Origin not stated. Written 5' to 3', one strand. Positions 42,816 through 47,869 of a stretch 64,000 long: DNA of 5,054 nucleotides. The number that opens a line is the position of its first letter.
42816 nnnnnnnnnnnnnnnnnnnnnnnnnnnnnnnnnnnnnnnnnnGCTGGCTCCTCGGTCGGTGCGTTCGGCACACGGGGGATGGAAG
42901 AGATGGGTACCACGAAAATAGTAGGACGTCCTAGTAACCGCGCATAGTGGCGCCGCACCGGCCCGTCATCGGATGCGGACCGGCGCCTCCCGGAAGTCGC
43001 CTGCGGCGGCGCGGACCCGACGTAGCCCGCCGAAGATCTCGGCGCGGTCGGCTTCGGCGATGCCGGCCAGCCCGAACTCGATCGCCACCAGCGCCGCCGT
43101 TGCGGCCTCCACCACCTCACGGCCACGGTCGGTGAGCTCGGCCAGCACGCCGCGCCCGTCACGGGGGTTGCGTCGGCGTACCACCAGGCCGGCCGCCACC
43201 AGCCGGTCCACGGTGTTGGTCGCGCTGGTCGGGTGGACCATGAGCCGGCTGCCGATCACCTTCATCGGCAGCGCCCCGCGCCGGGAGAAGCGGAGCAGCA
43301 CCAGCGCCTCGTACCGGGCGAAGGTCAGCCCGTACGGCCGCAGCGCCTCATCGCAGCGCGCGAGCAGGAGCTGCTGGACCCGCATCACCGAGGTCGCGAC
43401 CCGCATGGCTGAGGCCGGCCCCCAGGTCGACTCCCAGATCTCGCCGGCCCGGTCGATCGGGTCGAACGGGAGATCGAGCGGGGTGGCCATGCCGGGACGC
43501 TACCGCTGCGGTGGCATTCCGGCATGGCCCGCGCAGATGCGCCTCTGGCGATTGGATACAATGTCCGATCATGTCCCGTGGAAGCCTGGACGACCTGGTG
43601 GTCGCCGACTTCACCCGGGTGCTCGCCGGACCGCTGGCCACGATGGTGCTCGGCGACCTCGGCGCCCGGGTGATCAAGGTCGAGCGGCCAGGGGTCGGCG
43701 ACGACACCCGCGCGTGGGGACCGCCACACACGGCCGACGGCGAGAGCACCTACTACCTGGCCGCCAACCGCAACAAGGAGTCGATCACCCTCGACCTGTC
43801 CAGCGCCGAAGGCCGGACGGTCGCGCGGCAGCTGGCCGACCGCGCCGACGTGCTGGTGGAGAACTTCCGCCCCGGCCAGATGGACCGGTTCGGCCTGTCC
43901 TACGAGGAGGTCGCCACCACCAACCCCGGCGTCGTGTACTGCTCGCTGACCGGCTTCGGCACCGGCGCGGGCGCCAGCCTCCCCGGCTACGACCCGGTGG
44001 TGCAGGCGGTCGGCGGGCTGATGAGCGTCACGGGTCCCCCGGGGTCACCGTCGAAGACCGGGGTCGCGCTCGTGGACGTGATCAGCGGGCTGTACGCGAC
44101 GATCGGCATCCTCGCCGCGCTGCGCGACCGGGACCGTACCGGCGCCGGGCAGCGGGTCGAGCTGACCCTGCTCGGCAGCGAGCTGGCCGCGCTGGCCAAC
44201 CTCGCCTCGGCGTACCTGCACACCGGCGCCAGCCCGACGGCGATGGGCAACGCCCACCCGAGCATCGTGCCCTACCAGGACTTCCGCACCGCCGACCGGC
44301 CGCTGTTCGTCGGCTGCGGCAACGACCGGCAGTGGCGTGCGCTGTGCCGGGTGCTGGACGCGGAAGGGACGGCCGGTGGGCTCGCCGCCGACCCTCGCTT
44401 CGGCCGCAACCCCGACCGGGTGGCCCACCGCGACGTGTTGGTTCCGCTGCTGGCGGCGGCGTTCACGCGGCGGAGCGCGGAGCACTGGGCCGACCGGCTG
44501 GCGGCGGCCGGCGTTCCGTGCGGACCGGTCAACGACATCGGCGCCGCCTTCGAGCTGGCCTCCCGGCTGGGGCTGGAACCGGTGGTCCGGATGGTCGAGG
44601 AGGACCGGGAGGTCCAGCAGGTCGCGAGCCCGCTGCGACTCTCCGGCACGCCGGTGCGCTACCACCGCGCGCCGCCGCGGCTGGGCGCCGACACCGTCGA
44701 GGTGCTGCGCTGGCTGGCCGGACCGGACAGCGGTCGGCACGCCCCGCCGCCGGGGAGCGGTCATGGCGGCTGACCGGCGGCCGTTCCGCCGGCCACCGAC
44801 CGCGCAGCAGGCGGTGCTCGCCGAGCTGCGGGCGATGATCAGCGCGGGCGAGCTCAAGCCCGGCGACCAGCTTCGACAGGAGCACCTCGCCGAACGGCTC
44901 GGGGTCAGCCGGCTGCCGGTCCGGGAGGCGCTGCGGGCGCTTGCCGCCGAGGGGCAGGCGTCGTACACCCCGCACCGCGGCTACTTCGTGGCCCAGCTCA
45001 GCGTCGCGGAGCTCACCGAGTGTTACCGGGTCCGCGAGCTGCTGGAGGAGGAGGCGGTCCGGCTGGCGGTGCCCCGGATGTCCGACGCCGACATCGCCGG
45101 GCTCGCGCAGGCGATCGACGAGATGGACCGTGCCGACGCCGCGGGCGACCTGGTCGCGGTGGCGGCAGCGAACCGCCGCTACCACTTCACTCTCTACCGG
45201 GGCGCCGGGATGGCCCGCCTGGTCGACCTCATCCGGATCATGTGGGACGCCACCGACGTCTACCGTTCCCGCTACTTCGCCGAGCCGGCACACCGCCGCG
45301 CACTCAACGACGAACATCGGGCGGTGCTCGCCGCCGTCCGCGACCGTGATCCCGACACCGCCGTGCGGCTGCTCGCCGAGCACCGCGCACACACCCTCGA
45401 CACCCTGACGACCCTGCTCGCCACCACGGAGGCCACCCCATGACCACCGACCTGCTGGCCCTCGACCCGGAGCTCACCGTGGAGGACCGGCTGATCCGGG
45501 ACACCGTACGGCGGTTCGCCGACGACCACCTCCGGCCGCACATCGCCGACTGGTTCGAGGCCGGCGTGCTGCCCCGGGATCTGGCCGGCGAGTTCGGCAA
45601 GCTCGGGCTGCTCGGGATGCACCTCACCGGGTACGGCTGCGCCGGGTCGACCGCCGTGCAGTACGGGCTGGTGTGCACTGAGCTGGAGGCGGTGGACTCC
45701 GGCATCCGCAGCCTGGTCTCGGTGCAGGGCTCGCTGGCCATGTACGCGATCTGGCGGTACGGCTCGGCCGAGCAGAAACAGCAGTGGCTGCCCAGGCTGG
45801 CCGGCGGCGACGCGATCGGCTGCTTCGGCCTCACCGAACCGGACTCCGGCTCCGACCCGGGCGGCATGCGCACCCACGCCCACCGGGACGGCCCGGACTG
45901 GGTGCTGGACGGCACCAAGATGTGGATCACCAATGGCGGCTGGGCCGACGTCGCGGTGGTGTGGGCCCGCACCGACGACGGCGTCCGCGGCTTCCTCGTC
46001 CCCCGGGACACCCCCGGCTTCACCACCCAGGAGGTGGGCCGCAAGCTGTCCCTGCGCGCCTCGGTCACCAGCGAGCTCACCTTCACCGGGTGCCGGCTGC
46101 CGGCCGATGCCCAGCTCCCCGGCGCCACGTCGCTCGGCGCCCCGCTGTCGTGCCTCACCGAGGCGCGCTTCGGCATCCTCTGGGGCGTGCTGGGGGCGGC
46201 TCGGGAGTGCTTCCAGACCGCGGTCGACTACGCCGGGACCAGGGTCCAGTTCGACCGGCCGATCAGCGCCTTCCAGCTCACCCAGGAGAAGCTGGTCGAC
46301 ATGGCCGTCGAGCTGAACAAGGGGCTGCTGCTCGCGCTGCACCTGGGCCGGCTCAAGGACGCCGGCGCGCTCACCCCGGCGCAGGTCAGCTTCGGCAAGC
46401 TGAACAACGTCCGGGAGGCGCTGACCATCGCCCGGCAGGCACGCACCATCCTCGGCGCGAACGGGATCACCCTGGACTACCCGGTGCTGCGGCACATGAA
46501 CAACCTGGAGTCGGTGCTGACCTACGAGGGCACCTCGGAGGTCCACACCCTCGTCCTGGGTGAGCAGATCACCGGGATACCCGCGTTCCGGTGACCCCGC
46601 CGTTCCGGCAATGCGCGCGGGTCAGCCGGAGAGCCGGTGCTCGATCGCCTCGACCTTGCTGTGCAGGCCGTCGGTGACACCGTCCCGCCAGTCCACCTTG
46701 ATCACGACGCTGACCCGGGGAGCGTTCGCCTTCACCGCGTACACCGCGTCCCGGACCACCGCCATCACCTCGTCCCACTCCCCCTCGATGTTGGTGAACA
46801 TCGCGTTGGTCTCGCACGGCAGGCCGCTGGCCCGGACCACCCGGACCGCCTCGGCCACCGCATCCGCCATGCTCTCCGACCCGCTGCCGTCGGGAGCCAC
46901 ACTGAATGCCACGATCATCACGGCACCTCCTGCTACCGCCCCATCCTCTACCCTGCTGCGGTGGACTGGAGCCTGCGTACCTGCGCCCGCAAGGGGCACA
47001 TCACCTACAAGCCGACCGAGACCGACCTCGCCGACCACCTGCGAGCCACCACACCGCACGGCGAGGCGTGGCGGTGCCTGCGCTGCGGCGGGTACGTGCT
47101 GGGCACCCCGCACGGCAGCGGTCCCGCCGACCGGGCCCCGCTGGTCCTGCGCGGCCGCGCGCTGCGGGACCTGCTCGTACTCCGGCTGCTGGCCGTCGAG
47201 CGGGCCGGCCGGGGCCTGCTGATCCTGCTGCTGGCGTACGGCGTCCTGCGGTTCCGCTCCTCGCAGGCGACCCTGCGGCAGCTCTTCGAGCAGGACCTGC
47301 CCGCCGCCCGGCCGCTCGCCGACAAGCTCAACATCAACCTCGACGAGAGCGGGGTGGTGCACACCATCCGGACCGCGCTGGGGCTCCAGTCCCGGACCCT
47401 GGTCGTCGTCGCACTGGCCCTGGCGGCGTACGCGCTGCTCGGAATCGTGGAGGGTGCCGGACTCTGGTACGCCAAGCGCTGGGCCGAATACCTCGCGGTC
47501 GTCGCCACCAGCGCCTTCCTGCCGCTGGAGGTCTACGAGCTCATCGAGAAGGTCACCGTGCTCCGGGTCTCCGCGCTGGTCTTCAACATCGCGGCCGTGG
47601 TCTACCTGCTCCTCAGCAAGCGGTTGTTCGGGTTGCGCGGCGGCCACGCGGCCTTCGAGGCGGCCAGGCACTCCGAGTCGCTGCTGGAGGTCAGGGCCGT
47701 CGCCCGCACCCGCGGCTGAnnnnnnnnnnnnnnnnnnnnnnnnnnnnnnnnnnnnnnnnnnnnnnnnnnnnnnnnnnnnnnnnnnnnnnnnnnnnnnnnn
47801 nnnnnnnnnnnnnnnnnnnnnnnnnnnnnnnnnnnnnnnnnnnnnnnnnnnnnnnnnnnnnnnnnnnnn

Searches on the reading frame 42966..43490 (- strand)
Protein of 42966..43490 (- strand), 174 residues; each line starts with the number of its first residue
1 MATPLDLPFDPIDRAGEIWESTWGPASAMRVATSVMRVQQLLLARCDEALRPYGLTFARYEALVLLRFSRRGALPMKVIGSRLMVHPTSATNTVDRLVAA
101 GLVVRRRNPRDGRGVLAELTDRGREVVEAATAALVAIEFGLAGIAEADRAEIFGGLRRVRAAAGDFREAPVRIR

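Call 94: search_protein_families(library=pfam, proteins=[window:42966-43490:-], max_evalue=0.00001)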
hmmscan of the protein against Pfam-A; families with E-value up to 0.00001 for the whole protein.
window:42966-43490:- (174 aa): 3 families
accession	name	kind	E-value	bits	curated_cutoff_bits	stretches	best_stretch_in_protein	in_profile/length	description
PF12802.13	MarR_2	-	4e-12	46.6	27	1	53-113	1-60/61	MarR family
PF01047.28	MarR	-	5.6e-11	42.6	24.6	1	62-115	6-59/59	MarR family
PF22381.2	Staph_reg_Sar_Rot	-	1.7e-06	28.5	27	1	51-128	8-83/85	Transcriptional regulator SarA/Rot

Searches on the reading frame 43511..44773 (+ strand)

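Call 94: search_protein_families(library=pfam, proteins=[window:43511-44773:+], max_evalue=0.00001)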
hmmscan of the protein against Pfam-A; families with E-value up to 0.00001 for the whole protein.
window:43511-44773:+ (420 aa): 1 family
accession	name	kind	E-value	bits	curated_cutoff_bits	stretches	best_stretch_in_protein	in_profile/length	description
PF02515.22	CoA_transf_3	-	3.3e-121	405.3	23.3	1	26-395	1-366/366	CoA-transferase family III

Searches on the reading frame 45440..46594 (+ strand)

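Call 94: search_protein_families(library=pfam, proteins=[window:45440-46594:+], max_evalue=0.00001)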
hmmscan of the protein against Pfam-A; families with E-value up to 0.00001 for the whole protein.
window:45440-46594:+ (384 aa): 4 families
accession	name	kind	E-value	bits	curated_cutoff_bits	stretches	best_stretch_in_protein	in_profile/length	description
PF02771.21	Acyl-CoA_dh_N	-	6.5e-33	113.9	22.9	1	15-124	3-113/113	Acyl-CoA dehydrogenase, N-terminal domain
PF00441.29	Acyl-CoA_dh_1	-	3e-31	109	22.4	1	236-377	8-149/150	Acyl-CoA dehydrogenase, C-terminal domain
PF02770.24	Acyl-CoA_dh_M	-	1.6e-25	89.5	33.3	1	128-217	1-96/97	Acyl-CoA dehydrogenase, middle domain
PF08028.16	Acyl-CoA_dh_2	-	5.8e-09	36.8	22.7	1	250-366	7-133/134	Acyl-CoA dehydrogenase, C-terminal domain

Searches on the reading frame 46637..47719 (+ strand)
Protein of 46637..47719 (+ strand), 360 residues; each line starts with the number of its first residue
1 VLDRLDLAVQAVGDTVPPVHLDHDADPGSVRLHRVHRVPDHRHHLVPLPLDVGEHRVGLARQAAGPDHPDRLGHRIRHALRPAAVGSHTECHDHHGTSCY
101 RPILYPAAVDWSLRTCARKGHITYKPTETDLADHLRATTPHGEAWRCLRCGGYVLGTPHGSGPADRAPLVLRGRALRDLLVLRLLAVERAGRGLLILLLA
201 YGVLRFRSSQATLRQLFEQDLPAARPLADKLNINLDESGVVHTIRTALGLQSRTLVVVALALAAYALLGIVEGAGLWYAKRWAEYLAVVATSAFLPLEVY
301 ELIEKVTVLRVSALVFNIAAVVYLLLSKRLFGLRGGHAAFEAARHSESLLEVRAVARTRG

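Call 5: search_protein_families(library=pfam, proteins=[window:46637-47719:+], max_evalue=0.1)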
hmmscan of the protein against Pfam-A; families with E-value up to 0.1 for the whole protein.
window:46637-47719:+ (360 aa): 2 families
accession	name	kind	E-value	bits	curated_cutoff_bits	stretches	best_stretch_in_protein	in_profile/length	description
PF09900.14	DUF2127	-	2.1e-38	132.2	24.3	1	181-327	1-139/140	Predicted membrane protein (DUF2127)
PF23021.3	6TM_2nd_PGAP2IP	-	0.039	14.2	27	1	239-326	48-134/181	PGAP2IP, second transmembrane domain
